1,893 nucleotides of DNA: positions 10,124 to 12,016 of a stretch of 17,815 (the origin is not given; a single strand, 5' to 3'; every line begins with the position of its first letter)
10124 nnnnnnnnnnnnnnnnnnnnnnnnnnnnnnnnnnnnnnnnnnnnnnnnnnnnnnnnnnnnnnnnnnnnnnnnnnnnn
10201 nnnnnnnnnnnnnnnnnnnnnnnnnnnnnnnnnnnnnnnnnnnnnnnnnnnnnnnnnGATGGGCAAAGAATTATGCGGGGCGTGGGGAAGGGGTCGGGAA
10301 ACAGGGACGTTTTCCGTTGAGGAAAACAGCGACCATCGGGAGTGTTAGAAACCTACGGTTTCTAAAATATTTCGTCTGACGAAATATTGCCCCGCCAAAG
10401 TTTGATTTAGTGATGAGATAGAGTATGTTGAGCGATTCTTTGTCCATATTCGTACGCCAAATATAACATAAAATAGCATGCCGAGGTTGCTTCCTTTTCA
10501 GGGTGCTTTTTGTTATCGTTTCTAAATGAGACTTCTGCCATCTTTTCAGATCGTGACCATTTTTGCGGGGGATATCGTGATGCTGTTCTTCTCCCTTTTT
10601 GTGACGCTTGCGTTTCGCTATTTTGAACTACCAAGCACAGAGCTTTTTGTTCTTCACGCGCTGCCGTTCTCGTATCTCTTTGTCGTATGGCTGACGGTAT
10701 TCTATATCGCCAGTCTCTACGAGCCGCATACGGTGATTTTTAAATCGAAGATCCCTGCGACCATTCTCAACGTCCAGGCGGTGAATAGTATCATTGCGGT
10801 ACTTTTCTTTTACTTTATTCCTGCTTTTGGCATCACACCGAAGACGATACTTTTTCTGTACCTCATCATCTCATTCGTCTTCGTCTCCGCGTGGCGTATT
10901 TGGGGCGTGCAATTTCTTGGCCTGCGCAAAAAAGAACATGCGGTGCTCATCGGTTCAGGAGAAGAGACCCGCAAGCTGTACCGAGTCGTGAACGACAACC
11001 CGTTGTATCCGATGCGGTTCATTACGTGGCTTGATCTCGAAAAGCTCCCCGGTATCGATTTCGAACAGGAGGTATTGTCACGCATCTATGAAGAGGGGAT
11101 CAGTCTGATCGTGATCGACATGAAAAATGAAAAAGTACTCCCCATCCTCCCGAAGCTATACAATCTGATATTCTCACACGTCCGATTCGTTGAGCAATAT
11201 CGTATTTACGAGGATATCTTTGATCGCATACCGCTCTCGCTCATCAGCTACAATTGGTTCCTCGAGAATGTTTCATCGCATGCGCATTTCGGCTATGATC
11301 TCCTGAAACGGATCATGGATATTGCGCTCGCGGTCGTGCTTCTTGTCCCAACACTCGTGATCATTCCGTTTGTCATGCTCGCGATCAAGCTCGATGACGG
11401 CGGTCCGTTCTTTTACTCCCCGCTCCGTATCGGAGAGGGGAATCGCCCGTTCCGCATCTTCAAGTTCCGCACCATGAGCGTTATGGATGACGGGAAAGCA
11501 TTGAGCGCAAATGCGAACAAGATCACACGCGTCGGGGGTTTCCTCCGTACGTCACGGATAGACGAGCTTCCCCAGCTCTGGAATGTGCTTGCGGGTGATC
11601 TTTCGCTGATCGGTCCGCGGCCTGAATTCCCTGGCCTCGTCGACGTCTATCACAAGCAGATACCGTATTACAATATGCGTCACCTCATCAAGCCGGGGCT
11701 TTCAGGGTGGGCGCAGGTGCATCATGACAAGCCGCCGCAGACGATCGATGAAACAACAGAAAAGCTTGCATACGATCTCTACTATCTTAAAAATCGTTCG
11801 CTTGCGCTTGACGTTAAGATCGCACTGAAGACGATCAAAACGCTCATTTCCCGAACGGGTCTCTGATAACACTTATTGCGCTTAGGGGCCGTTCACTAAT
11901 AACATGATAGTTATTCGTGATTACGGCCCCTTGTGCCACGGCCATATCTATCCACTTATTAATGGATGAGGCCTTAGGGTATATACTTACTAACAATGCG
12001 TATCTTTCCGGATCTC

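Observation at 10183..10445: The glycosyltransferase 5' end is duplicated as a decayed 58-codon remnant, with two abutting perfect dyads at the junction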

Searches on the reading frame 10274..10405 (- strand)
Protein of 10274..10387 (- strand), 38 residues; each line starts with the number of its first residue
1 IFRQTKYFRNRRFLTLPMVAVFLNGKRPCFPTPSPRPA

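Call 52: search_protein_representatives(protein=window:10274-10387:-)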
Query: 38 residues. Proteins with E-value up to 0.001 (for the whole library): 4; up to 1e-10: 1; up to 1e-30: 0. The best 4 are listed.
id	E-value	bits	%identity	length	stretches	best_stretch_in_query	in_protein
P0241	2.5e-18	79.0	100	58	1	1-38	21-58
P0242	6.2e-09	50.3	36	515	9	6-30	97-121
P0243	1.1e-05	40.4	65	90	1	5-38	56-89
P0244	3.2e-04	35.9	36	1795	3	5-29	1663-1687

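Call 54: find_encoding_contigs(protein=P0243, flank=8000, max_places=6)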
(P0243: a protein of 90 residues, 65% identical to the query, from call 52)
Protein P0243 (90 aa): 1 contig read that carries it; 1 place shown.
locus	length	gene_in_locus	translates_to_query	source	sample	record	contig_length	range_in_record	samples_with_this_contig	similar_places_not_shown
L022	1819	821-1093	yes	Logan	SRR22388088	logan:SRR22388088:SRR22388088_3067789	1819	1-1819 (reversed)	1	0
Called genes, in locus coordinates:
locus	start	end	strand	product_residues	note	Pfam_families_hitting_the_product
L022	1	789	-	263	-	?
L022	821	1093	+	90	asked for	-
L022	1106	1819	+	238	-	?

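Call 61: find_homologous_proteins(query=A4, max_evalue=10)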
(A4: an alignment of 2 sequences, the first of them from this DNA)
Query A4 (2 sequences) (44 aa, profile of the alignment): 4 proteins with E <= 10 among 4 candidates.
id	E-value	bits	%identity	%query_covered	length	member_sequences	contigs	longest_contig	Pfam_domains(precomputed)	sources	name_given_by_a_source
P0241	7.5e-26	107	100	100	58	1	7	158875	-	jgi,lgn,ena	-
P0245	4.8e-17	79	66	100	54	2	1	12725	-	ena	-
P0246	1.5e-13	68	64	100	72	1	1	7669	-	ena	-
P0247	3.7e-7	47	52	100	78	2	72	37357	-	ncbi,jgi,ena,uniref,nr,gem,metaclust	ncbi:MAG: hypothetical protein COZ49_03130 [Candidatus Yonathbacteria bacterium CG_4_10_14_3_um_filt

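Call 63: find_encoding_contigs(protein=P0245, flank=5000, max_places=3)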
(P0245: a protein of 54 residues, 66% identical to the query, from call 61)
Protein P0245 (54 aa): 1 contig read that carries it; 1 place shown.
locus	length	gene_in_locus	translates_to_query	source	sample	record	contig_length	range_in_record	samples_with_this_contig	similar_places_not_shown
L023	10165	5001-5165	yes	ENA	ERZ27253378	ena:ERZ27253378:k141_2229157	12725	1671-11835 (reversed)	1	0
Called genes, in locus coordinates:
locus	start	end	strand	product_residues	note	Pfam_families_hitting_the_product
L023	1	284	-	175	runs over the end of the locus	PF01569:PAP2, PF22778:VCPO_2nd (faint)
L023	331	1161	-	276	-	PF00763:THF_DHG_CYH, PF02882:THF_DHG_CYH_C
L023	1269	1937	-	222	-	-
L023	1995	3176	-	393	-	PF00464:SHMT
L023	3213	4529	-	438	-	PF02397:Bac_transf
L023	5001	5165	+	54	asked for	-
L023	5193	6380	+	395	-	PF13439:Glyco_transf_4, PF13477:Glyco_trans_4_2 (faint), PF13579:Glyco_trans_4_4, PF00534:Glycos_transf_1, PF13692:Glyco_trans_1_4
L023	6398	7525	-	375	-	PF01098:FTSW_RODA_SPOVE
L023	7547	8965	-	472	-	PF00092:VWA, PF13519:VWA_2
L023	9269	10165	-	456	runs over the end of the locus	PF15780:ASH (faint), PF22544:HYDIN_VesB_CFA65-like_Ig (faint), PF22073:Cep192_D4 (faint)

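Call 64: find_encoding_contigs(protein=P0246, flank=5000, max_places=3)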
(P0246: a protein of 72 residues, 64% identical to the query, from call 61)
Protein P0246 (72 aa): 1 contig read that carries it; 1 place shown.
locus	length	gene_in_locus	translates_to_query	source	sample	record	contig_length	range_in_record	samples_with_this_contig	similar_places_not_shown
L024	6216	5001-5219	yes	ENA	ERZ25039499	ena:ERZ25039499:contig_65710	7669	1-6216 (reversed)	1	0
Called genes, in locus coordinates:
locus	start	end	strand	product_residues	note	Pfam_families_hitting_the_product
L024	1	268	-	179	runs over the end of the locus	PF01569:PAP2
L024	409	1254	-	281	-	PF00763:THF_DHG_CYH, PF02882:THF_DHG_CYH_C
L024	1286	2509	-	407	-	PF00464:SHMT, PF00155:Aminotran_1_2 (faint)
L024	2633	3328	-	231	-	PF01479:S4, PF00849:PseudoU_synth_2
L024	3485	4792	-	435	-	PF02397:Bac_transf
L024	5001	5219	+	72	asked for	-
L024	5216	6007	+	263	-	PF13477:Glyco_trans_4_2 (faint), PF13439:Glyco_transf_4, PF13579:Glyco_trans_4_4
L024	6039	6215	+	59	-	?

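Call 65: find_encoding_contigs(protein=P0247, flank=5000, max_places=10)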
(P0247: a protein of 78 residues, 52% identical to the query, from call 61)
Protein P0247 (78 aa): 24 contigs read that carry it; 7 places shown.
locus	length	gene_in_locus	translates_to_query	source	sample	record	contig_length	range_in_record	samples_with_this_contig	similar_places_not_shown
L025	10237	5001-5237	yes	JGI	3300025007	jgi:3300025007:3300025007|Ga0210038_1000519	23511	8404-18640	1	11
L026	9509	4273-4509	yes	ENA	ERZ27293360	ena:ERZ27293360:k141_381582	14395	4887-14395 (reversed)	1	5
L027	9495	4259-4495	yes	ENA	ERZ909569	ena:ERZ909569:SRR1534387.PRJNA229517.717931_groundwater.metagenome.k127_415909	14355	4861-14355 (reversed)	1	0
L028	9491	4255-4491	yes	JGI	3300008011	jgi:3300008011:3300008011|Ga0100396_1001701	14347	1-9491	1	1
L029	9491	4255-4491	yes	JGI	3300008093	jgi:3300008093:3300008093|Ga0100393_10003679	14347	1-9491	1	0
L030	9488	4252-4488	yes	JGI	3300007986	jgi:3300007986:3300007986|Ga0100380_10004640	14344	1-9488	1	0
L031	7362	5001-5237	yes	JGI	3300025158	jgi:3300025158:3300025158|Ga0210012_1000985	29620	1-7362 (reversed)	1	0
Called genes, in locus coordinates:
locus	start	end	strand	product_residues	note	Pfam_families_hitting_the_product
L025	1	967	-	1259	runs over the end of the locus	PF19077:Big_13 (faint), PF13229:Beta_helix (weak), PF01471:PG_binding_1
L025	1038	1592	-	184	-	PF01569:PAP2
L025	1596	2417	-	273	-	PF00763:THF_DHG_CYH, PF02882:THF_DHG_CYH_C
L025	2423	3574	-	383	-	PF00464:SHMT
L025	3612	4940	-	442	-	PF02397:Bac_transf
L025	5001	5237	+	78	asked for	-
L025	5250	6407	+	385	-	PF13477:Glyco_trans_4_2, PF13439:Glyco_transf_4, PF13579:Glyco_trans_4_4, PF00534:Glycos_transf_1, PF20706:GT4-conflict, PF13692:Glyco_trans_1_4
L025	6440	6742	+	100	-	-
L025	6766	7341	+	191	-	PF07963:N_methyl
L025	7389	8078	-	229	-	PF01797:Y1_Tnp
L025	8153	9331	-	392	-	PF01098:FTSW_RODA_SPOVE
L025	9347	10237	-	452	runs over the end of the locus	PF00092:VWA, PF13519:VWA_2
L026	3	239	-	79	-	?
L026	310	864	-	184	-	PF01569:PAP2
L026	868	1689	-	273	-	PF00763:THF_DHG_CYH, PF02882:THF_DHG_CYH_C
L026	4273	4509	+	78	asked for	-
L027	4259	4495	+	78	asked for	-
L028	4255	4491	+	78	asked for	-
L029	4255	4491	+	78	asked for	-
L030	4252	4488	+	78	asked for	-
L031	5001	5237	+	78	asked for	-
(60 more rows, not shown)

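Call 114: search_protein_families(library=pfam, proteins=[P0243, P0245, P0246, P0247], max_evalue=1)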
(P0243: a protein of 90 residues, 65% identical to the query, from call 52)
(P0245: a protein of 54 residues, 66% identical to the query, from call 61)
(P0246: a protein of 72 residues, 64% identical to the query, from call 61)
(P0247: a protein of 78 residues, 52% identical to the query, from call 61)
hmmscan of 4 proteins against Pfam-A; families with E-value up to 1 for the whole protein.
P0243 (90 aa): 1 family
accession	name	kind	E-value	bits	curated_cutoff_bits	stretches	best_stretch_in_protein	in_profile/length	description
PF00522.23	VPR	-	0.19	12.2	25.5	0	25-48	46-69/83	VPR/VPX protein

P0245 (54 aa): 0 families

P0246 (72 aa): 0 families

P0247 (78 aa): 0 families

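Call 115: search_protein_families(library=ncbifam, proteins=[P0245, P0247], max_evalue=0.01)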
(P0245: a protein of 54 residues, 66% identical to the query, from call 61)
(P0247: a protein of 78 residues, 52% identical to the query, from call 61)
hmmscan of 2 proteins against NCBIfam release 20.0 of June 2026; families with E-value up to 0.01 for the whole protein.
P0245 (54 aa): 0 families

P0247 (78 aa): 0 families

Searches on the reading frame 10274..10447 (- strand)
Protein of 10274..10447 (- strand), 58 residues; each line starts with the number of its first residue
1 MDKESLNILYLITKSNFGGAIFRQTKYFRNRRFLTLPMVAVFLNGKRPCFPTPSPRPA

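Call 48: list_cluster_members(proteins=[window:10274-10447:-])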
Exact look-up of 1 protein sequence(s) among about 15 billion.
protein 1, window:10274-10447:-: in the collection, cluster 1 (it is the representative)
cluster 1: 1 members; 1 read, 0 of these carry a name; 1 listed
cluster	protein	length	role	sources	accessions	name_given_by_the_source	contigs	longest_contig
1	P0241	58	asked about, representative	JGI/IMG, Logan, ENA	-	-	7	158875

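Call 114: search_protein_families(library=pfam, proteins=[window:10274-10447:-], max_evalue=1)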
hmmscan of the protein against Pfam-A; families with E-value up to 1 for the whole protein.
window:10274-10447:- (58 aa): 0 families

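Call 115: search_protein_families(library=ncbifam, proteins=[window:10274-10447:-], max_evalue=0.01)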
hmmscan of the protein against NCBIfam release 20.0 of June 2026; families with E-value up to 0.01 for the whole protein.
window:10274-10447:- (58 aa): 0 families

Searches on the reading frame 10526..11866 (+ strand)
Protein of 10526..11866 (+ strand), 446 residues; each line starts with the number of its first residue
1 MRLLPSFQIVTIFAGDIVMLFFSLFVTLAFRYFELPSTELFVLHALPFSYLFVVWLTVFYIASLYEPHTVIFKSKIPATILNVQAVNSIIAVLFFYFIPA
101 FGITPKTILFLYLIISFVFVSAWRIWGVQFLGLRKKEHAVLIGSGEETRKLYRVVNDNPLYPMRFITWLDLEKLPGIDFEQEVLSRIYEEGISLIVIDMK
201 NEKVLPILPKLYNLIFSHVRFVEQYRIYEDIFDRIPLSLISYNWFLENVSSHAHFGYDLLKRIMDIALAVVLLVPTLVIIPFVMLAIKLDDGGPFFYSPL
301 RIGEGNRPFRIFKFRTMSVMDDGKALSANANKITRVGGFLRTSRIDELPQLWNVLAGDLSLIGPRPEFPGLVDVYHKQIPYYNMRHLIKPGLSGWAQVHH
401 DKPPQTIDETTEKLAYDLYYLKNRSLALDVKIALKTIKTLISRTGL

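Call 7: search_protein_families(library=pfam, proteins=[window:10526-11866:+], max_evalue=0.01)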
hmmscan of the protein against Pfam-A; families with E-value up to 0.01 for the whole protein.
window:10526-11866:+ (446 aa): 1 family
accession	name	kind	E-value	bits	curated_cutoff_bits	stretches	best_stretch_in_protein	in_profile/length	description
PF02397.22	Bac_transf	-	4.9e-57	192.8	27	1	261-441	1-178/179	Bacterial sugar transferase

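Call 15: find_encoding_contigs(protein=window:10526-11866:+, flank=6000, max_places=10)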
Protein window:10526-11866:+ (446 aa): 12 contigs read that carry it; 4 places shown.
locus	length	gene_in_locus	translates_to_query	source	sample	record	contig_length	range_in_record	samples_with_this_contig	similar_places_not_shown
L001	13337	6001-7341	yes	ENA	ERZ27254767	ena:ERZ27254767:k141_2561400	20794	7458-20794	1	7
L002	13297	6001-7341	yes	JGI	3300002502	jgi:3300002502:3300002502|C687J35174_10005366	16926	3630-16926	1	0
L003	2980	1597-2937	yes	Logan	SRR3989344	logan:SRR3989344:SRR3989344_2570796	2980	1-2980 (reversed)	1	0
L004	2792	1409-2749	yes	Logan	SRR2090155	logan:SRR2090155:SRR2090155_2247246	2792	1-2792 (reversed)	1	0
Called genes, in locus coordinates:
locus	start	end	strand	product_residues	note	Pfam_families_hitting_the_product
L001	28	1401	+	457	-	PF00092:VWA, PF13519:VWA_2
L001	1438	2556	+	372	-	PF01098:FTSW_RODA_SPOVE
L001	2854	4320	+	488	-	PF20154:LNT_N, PF00795:CN_hydrolase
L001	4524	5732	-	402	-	PF13477:Glyco_trans_4_2 (weak), PF13439:Glyco_transf_4, PF13579:Glyco_trans_4_4, PF13524:Glyco_trans_1_2 (faint), PF20706:GT4-conflict, PF00534:Glycos_transf_1, PF13692:Glyco_trans_1_4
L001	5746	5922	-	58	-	-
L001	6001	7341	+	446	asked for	PF02397:Bac_transf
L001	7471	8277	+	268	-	PF12146:Hydrolase_4 (faint)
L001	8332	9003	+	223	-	PF01479:S4 (weak), PF00849:PseudoU_synth_2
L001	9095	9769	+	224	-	PF01797:Y1_Tnp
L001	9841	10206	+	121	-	-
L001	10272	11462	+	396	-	PF00464:SHMT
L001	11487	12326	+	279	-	PF00763:THF_DHG_CYH, PF02882:THF_DHG_CYH_C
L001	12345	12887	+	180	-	PF01569:PAP2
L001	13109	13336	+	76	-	?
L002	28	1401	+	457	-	PF00092:VWA, PF13519:VWA_2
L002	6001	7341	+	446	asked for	PF02397:Bac_transf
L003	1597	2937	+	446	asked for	PF02397:Bac_transf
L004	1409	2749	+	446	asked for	PF02397:Bac_transf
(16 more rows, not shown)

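Call 43: find_homologous_proteins(query=window:10526-11866:+, max_evalue=1e-100)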
Query window:10526-11866:+ (446 aa): 4192 proteins with E <= 1e-100 among 8000 candidates; the best 120 are listed.
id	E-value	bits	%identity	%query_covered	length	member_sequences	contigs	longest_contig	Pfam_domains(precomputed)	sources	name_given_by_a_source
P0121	3.2e-291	984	99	100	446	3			PF02397.23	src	-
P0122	1.2e-258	877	86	100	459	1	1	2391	PF02397.23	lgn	-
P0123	9.1e-258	874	86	100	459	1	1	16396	PF02397.23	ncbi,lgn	-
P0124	7.6e-246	834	83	100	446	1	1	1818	PF02397.23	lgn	-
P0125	9.5e-245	831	81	100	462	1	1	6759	PF02397.23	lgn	-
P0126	6.4e-244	828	82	98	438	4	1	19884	PF02397.23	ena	-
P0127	8.6e-243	824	80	100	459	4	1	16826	PF02397.23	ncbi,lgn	-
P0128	3.7e-242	822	80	100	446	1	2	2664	PF02397.23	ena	-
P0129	3.8e-240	816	79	100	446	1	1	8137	PF02397.23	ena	-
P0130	2.3e-239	813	79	100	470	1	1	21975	PF02397.23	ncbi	-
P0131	5.2e-239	812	79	99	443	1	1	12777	PF02397.23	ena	-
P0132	6.5e-236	802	77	99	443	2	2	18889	PF02397.23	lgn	-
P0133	8.1e-236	801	78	100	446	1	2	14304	PF02397.23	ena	-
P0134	1.3e-235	801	78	100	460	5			PF02397.23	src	-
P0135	2.7e-235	800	78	100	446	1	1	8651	PF02397.23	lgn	-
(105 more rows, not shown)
